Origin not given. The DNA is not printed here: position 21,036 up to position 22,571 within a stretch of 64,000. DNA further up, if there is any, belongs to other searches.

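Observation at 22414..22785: Orphan ATP synthase epsilon-like gene between deoC and fabF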

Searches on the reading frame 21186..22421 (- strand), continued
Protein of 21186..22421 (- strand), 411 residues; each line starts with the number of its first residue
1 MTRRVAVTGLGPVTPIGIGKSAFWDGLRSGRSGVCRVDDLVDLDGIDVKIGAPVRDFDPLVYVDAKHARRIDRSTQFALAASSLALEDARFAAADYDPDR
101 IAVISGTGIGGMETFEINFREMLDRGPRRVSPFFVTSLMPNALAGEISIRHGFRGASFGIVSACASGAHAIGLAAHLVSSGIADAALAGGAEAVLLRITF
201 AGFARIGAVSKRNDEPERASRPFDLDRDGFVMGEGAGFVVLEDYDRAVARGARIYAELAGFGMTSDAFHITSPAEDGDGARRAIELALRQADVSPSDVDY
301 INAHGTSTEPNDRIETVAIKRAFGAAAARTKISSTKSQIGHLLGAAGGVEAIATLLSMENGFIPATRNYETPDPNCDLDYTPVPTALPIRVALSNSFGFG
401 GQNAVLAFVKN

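Call 53: list_cluster_members(proteins=[P0167, P0194, P0183, P0208, P0164, P0171, P0181, P0240, P0245, P0249])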
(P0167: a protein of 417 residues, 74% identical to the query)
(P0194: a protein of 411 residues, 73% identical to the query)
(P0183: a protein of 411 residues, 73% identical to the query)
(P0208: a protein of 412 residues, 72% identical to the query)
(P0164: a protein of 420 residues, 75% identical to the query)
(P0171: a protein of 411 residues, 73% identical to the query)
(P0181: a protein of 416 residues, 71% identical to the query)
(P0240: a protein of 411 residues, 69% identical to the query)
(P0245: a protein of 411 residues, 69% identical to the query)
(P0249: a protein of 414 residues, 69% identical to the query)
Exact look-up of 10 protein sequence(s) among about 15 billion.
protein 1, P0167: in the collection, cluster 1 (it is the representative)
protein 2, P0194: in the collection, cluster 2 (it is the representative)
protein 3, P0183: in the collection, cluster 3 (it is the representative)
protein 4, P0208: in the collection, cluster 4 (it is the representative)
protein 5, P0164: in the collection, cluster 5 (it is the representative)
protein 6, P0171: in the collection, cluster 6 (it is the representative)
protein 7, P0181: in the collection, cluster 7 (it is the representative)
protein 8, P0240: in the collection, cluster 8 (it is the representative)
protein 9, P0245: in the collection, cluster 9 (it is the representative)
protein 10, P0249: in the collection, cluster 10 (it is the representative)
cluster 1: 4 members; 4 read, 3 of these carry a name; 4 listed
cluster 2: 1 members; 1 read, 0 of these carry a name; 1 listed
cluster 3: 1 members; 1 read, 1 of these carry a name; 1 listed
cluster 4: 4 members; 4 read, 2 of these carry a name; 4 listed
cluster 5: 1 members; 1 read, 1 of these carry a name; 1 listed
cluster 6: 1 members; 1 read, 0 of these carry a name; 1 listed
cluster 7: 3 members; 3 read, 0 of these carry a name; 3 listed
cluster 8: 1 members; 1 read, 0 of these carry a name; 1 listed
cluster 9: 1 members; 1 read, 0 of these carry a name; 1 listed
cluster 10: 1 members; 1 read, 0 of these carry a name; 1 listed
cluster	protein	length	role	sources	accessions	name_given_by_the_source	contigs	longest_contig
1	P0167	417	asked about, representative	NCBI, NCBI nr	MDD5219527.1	MAG: beta-ketoacyl-ACP synthase II [Candidatus Bipolaricaulis sp.] | beta-ketoacyl-ACP synthase II [Candidatus Bipolaricaulis sp.]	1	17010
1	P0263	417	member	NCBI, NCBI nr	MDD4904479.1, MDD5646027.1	MAG: beta-ketoacyl-ACP synthase II [Candidatus Bipolaricaulis sp.] | beta-ketoacyl-ACP synthase II [Candidatus Bipolaricaulis sp.]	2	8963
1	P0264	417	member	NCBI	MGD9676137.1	MAG: beta-ketoacyl-ACP synthase II [Candidatus Bipolaricaulia bacterium]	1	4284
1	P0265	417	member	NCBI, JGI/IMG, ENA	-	-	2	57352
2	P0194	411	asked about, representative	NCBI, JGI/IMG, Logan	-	-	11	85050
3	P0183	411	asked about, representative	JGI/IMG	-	3-oxoacyl-[acyl-carrier-protein] synthase II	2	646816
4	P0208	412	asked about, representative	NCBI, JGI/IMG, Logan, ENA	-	-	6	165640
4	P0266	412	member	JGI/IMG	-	3-oxoacyl-[acyl-carrier-protein] synthase II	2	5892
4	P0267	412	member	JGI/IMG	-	3-oxoacyl-[acyl-carrier-protein] synthase II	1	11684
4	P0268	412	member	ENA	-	-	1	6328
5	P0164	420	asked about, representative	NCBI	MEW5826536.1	MAG: beta-ketoacyl-ACP synthase II [Candidatus Bipolaricaulota bacterium]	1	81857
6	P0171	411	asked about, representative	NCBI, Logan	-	-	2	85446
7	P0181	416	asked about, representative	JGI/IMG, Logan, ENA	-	-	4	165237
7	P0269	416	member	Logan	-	-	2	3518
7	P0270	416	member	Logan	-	-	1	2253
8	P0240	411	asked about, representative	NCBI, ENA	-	-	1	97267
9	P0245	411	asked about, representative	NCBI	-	-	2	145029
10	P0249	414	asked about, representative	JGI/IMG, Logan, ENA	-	-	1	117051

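Call 60: find_encoding_contigs(protein=P0183, flank=4000, max_places=2)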
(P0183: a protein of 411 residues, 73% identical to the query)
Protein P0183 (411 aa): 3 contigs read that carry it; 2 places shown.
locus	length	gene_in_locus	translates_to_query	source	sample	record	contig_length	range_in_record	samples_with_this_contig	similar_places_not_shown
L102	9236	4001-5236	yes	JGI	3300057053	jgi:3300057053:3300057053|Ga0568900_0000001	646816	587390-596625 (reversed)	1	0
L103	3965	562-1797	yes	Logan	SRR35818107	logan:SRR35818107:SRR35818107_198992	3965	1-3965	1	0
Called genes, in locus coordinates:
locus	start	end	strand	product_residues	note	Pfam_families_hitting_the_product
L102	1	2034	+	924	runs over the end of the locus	PF00989:PAS (weak), PF13426:PAS_9, PF01590:GAF, PF13185:GAF_2, PF01590:GAF, PF13185:GAF_2, PF13492:GAF_3, PF00990:GGDEF, +3 more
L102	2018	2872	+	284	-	-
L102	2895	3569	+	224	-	PF01791:DeoC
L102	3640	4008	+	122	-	PF02823:ATP-synt_DE_N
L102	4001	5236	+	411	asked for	PF00109:ketoacyl-synt, PF02801:Ketoacyl-synt_C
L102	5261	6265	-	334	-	PF02912:Phe_tRNA-synt_N, PF01409:tRNA-synt_2d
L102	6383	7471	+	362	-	PF01321:Creatinase_N, PF00557:Peptidase_M24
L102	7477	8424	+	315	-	PF00801:PKD, PF18911:PKD_4, PF22352:K319L-like_PKD (weak)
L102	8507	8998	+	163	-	PF01899:MNHE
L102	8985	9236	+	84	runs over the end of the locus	PF04066:MrpF_PhaF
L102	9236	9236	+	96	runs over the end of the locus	PF03334:PhaG_MnhG_YufB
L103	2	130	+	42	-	?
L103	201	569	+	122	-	PF02823:ATP-synt_DE_N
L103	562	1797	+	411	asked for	PF00109:ketoacyl-synt, PF02801:Ketoacyl-synt_C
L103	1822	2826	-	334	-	PF02912:Phe_tRNA-synt_N, PF01409:tRNA-synt_2d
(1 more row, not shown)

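Call 61: find_encoding_contigs(protein=P0194, flank=4000, max_places=3)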
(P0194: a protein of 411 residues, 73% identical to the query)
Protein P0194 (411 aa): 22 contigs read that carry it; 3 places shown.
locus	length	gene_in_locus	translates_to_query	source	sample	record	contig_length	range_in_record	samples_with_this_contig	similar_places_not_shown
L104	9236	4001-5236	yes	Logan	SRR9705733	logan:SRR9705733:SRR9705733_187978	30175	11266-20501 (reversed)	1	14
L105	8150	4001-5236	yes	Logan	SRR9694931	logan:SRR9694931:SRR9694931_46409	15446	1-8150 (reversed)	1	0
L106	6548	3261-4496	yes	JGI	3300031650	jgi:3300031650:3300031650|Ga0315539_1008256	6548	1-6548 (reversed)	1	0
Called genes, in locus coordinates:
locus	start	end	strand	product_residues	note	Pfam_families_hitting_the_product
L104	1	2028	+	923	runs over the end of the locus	PF00989:PAS (weak), PF13426:PAS_9, PF01590:GAF, PF13185:GAF_2, PF01590:GAF, PF13185:GAF_2, PF13492:GAF_3, PF00990:GGDEF, +2 more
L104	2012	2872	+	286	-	-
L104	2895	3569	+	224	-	PF01791:DeoC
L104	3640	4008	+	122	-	PF02823:ATP-synt_DE_N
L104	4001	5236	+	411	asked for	PF00109:ketoacyl-synt, PF02801:Ketoacyl-synt_C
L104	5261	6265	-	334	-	PF02912:Phe_tRNA-synt_N, PF01409:tRNA-synt_2d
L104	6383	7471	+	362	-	PF01321:Creatinase_N, PF00557:Peptidase_M24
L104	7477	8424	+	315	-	PF00801:PKD, PF18911:PKD_4, PF22352:K319L-like_PKD (weak)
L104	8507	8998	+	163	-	PF01899:MNHE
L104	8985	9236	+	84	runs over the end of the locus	PF04066:MrpF_PhaF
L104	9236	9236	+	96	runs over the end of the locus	PF03334:PhaG_MnhG_YufB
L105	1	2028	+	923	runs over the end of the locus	PF00989:PAS (weak), PF13426:PAS_9, PF01590:GAF, PF13185:GAF_2, PF01590:GAF, PF13185:GAF_2, PF13492:GAF_3, PF00990:GGDEF, +2 more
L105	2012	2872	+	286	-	-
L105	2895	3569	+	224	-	PF01791:DeoC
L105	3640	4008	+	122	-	PF02823:ATP-synt_DE_N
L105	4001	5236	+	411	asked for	PF00109:ketoacyl-synt, PF02801:Ketoacyl-synt_C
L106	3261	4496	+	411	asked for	PF00109:ketoacyl-synt, PF02801:Ketoacyl-synt_C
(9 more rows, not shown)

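Call 62: find_related_loci(query=P0167, collection=metagenome_contigs, flank=3000)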
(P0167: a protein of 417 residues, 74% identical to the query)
Query P0167 (417 aa) in metagenome_contigs; peptide patterns used: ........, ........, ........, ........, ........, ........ (x = any residue, [..] = any of these).
600 stretches matched a pattern (row limit reached: there are more); 591 encode a relative of the query (tblastn E <= 1e-3); the best 80 are kept; 80 distinct loci.
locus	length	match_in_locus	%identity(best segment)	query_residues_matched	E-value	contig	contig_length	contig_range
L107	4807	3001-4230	70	1-410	0e+0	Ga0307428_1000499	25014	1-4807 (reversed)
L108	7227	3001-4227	54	2-410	3e-137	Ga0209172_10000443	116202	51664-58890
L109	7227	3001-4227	51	2-410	2e-135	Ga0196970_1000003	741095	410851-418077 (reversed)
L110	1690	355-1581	54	1-409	5e-145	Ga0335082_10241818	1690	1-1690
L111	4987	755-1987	54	1-410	1e-133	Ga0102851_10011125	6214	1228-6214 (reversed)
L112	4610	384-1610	50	2-410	5e-133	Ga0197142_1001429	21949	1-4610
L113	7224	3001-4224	51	2-410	2e-131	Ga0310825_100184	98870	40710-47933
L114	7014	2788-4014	50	2-410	2e-129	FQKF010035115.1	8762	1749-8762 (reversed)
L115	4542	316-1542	50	2-410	3e-129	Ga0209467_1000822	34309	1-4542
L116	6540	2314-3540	52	1-409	2e-129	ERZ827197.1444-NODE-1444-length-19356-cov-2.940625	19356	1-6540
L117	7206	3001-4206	51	8-409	2e-128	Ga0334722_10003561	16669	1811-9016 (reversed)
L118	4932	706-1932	50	2-410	3e-128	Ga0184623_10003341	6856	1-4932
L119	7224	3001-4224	49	3-409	3e-128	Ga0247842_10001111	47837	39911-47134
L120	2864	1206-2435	51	2-410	4e-133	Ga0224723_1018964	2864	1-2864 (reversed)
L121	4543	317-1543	51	1-409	9e-128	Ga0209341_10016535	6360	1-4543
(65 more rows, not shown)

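Call 68: search_protein_families(library=ncbifam, proteins=[L102:3640-4008:+], max_evalue=0.001)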
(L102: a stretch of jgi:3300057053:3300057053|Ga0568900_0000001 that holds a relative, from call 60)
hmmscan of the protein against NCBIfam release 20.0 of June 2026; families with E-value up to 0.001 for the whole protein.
L102:3640-4008:+ (122 aa): 20 families
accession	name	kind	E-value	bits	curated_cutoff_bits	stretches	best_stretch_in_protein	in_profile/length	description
NF009977.0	PRK13442.1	equivalog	9.5e-18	64.2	80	1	1-92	6-98/102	F0F1 ATP synthase subunit epsilon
TIGR01216.1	ATP_synt_epsi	equivalog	2.1e-16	60.1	67.25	1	2-111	3-113/130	ATP synthase F1 subunit epsilon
NF001846.0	PRK00571.1-3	equivalog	3.8e-16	59.5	132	1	6-116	9-127/137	F0F1 ATP synthase subunit epsilon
NF001852.0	PRK00571.2-5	equivalog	9.5e-16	58.2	145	1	5-119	8-121/124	F0F1 ATP synthase subunit epsilon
NF001851.0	PRK00571.2-4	equivalog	6.8e-15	55.3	131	1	9-110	13-114/135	F0F1 ATP synthase subunit epsilon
NF009980.0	PRK13446.1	equivalog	7.3e-15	55.1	129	1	7-117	11-125/136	F0F1 ATP synthase subunit epsilon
NF001847.0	PRK00571.1-4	equivalog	1.2e-13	50.9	135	1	1-99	4-102/139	F0F1 ATP synthase subunit epsilon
NF011322.0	PRK14735.1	equivalog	1.1e-11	44.8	202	1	2-115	4-116/139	F0F1 ATP synthase subunit epsilon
NF009984.0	PRK13450.1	equivalog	8e-11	42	164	1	5-118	9-126/133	F0F1 ATP synthase subunit epsilon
NF011323.0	PRK14736.1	subfamily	1.6e-10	41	145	1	4-104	7-108/133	F0F1 ATP synthase subunit epsilon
NF009979.0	PRK13444.1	equivalog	6.6e-10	39.4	163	1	10-119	15-120/127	F0F1 ATP synthase subunit epsilon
NF009983.0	PRK13449.1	equivalog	8.3e-10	38.9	106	1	2-80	5-85/88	ATP synthase F1 subunit epsilon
NF009986.0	PRK13452.1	equivalog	2.2e-09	37.5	207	1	12-100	17-105/145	F0F1 ATP synthase subunit epsilon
NF009981.0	PRK13447.1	equivalog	6.7e-09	35.6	160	1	19-113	24-120/151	F0F1 ATP synthase subunit epsilon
NF009978.0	PRK13443.1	equivalog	1.3e-08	35.1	148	1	17-93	21-97/136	F0F1 ATP synthase subunit epsilon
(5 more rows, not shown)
